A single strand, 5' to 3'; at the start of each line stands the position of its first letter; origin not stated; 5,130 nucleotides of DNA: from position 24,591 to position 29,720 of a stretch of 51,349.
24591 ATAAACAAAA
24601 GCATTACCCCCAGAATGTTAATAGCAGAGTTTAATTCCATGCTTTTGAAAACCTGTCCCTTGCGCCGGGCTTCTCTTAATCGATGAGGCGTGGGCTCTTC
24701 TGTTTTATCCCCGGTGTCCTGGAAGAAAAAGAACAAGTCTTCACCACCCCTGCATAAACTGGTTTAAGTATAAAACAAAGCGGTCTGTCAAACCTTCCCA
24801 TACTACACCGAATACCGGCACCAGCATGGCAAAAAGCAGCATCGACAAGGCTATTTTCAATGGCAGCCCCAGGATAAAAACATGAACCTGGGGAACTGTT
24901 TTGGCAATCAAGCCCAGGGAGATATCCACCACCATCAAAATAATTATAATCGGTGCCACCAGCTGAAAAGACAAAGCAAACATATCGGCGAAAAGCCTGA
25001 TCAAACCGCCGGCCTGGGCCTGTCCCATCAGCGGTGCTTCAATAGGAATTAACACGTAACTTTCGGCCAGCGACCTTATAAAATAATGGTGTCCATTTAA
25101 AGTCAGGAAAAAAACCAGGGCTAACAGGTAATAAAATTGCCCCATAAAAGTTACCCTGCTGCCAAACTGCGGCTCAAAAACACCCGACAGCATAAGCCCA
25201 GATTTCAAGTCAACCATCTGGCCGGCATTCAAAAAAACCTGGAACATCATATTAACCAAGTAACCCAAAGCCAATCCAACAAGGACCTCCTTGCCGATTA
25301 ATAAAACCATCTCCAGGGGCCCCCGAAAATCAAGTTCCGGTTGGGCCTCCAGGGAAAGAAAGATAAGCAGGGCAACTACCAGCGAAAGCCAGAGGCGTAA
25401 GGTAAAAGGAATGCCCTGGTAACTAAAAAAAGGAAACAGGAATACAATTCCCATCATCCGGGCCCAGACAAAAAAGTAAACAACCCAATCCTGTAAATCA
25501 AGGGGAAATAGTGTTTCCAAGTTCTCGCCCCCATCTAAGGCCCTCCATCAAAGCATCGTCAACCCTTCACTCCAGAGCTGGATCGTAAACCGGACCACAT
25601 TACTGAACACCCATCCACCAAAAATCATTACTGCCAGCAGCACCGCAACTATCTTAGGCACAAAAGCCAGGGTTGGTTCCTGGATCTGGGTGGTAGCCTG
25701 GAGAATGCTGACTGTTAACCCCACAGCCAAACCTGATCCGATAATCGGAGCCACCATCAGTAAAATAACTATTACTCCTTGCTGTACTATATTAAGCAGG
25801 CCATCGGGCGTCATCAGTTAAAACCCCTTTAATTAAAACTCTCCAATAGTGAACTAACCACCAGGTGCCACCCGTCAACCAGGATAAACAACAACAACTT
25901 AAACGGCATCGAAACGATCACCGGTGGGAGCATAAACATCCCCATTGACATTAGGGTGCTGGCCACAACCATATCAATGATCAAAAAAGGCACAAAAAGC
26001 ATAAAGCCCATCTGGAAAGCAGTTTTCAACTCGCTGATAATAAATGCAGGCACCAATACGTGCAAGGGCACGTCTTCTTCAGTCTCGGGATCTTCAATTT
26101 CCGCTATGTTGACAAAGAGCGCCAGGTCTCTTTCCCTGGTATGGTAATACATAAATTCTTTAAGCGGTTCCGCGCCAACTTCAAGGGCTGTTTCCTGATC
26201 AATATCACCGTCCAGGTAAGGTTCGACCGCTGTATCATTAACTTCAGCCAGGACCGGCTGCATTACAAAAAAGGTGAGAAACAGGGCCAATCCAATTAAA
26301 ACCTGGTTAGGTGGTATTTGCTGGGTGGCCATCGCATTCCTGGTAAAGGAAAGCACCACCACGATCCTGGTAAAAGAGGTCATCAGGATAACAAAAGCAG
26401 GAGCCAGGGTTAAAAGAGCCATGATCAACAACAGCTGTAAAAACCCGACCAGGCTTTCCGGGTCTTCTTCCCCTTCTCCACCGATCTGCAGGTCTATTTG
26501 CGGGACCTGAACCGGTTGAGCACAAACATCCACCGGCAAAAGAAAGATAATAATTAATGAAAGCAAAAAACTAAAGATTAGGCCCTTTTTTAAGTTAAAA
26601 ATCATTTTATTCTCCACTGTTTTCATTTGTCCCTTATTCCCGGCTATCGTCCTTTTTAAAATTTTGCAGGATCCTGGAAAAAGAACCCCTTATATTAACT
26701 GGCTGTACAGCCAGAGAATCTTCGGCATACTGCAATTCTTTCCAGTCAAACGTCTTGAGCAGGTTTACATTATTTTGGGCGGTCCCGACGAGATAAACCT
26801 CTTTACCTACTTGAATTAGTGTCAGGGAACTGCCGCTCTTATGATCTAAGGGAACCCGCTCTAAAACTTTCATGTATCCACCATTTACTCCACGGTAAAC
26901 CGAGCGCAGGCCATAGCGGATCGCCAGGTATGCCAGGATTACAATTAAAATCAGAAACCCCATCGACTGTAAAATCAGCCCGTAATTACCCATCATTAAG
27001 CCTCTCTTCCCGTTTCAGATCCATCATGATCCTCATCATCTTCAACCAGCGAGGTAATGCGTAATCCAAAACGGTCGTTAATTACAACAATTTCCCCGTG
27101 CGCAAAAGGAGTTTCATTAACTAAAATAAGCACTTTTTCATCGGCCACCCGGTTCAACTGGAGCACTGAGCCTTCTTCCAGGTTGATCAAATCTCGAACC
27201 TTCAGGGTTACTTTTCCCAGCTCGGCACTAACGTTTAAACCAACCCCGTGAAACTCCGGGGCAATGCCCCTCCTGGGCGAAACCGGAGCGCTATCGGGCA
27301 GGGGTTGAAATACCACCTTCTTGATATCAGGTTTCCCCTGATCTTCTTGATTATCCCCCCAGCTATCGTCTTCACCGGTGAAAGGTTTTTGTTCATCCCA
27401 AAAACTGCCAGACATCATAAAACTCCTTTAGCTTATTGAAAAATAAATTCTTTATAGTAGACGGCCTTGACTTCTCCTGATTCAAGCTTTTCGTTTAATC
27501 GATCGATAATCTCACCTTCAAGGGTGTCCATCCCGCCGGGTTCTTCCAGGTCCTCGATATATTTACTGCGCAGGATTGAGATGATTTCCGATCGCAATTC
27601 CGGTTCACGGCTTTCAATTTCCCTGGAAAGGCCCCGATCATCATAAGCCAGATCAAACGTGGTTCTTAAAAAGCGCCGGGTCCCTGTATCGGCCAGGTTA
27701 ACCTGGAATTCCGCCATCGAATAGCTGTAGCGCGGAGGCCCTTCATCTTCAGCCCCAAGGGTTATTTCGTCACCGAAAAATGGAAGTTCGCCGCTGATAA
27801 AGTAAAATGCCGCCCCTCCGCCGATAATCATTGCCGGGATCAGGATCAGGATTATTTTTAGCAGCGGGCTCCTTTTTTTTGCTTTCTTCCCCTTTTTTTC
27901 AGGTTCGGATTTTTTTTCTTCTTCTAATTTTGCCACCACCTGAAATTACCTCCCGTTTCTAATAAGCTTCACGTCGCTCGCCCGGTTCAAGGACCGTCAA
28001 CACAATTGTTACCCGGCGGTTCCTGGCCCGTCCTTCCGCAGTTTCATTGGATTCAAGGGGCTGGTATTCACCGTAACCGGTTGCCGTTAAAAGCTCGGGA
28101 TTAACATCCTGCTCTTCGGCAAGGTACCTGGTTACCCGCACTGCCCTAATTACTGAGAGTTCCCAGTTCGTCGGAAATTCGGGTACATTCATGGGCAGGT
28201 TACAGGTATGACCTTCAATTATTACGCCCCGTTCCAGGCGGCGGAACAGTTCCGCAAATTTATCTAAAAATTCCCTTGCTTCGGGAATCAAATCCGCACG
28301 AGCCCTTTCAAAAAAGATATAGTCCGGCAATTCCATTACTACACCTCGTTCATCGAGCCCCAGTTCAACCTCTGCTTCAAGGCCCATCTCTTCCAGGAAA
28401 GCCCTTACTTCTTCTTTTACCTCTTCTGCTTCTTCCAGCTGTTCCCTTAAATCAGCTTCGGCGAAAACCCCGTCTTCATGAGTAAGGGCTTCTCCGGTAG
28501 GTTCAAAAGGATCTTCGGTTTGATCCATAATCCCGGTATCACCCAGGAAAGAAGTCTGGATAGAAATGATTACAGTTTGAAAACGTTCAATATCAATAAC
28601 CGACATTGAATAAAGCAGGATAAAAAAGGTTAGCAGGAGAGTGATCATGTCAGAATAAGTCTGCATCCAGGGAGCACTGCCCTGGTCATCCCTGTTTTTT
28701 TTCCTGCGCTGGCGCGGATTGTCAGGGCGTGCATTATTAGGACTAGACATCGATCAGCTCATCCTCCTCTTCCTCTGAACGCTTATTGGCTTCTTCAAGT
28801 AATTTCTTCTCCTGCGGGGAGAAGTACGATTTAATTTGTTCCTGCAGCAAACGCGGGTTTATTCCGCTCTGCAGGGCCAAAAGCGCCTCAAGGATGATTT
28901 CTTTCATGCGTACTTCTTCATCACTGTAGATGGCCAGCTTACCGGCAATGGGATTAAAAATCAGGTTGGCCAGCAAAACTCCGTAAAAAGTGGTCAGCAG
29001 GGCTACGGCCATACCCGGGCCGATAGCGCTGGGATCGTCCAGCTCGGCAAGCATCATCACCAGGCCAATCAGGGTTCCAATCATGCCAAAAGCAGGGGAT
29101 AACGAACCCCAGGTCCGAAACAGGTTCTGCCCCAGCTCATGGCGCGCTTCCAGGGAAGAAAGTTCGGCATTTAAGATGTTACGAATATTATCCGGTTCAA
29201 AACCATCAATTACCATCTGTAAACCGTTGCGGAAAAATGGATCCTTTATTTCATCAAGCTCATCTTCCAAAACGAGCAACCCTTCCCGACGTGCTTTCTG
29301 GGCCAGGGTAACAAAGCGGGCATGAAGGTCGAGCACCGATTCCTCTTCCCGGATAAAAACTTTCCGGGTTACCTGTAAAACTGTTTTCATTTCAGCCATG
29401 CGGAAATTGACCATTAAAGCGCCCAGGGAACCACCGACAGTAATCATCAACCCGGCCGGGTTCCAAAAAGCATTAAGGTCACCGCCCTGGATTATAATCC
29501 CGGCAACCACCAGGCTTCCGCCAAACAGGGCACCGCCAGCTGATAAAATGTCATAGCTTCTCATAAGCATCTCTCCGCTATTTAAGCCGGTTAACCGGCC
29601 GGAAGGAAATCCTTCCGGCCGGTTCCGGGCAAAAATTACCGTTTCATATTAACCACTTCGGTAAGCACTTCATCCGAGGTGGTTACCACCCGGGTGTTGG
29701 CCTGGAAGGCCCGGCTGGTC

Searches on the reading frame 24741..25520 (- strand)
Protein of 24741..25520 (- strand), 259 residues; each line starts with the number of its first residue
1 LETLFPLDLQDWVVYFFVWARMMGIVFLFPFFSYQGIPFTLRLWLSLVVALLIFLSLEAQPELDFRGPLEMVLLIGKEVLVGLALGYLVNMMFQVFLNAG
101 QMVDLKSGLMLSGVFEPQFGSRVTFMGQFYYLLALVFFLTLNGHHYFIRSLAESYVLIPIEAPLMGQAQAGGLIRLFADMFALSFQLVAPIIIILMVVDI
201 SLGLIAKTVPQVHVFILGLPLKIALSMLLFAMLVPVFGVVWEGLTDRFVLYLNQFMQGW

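Call 45: search_protein_families(library=pfam, proteins=[window:24741-25520:-], max_evalue=0.0001)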
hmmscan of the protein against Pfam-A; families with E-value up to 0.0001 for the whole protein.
window:24741-25520:- (259 aa): 1 family
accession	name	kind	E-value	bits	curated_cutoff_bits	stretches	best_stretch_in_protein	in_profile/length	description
PF01311.25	Bac_export_1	-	7.6e-60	202.8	27.8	1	14-246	3-228/230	Bacterial export proteins, family 1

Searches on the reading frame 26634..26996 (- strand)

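Call 45: search_protein_families(library=pfam, proteins=[window:26634-26996:-], max_evalue=0.0001)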
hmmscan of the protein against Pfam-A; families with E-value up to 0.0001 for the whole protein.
window:26634-26996:- (120 aa): 1 family
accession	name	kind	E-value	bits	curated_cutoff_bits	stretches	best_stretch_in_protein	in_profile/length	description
PF04347.18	FliO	-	2.1e-11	44.2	22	1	27-114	5-90/91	Flagellar biosynthesis protein, FliO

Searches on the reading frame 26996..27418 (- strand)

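Call 46: search_protein_families(library=pfam, proteins=[window:26996-27418:-], max_evalue=0.0001)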
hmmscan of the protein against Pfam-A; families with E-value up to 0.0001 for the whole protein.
window:26996-27418:- (140 aa): 1 family
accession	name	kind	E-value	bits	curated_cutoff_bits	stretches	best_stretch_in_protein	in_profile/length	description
PF01052.25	FliMN_C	-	7.6e-22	77.5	23.8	1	57-125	4-72/73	Type III flagellar switch regulator (C-ring) FliN C-term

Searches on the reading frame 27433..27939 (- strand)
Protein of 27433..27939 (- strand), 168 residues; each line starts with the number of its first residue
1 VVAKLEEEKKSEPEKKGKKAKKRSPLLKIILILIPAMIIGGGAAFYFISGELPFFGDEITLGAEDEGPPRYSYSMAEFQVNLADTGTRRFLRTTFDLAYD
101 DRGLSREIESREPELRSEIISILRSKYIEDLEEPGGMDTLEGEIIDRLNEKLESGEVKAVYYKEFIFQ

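Call 46: search_protein_families(library=pfam, proteins=[window:27433-27939:-], max_evalue=0.0001)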
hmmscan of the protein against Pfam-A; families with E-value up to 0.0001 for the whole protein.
window:27433-27939:- (168 aa): 1 family
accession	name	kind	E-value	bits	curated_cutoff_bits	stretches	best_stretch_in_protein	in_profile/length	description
PF03748.19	FliL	-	4.9e-19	69.2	24.6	1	73-168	2-103/103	Flagellar basal body-associated protein FliL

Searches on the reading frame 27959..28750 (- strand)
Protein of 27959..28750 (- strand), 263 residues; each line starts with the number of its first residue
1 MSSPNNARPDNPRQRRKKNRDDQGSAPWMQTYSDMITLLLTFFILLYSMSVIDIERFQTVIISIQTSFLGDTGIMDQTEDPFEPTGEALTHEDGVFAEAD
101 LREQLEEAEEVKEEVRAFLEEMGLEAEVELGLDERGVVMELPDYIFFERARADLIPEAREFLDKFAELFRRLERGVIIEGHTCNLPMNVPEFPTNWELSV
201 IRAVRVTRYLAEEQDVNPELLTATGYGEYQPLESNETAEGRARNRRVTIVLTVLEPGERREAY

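Call 46: search_protein_families(library=pfam, proteins=[window:27959-28750:-], max_evalue=0.0001)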
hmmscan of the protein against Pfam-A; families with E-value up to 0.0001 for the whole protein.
window:27959-28750:- (263 aa): 2 families
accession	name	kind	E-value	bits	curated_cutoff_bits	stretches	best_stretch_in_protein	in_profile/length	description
PF13677.11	MotB_plug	-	3.6e-19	68.5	24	1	15-68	3-58/58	Membrane MotB of proton-channel complex MotA/MotB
PF00691.25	OmpA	-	2.4e-16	60.3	27.2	1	146-245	1-98/98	OmpA family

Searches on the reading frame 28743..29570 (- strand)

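Call 46: search_protein_families(library=pfam, proteins=[window:28743-29570:-], max_evalue=0.0001)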
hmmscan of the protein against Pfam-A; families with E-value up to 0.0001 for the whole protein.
window:28743-29570:- (275 aa): 2 families
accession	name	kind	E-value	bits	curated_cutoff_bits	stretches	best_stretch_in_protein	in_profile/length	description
PF01618.21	MotA_ExbB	-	1.2e-30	106.3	22.9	1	106-223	3-125/127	MotA/TolQ/ExbB proton channel family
PF20560.3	MotA_N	-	1.3e-09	38.5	27.3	1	19-97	9-91/91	Motility protein A N-terminal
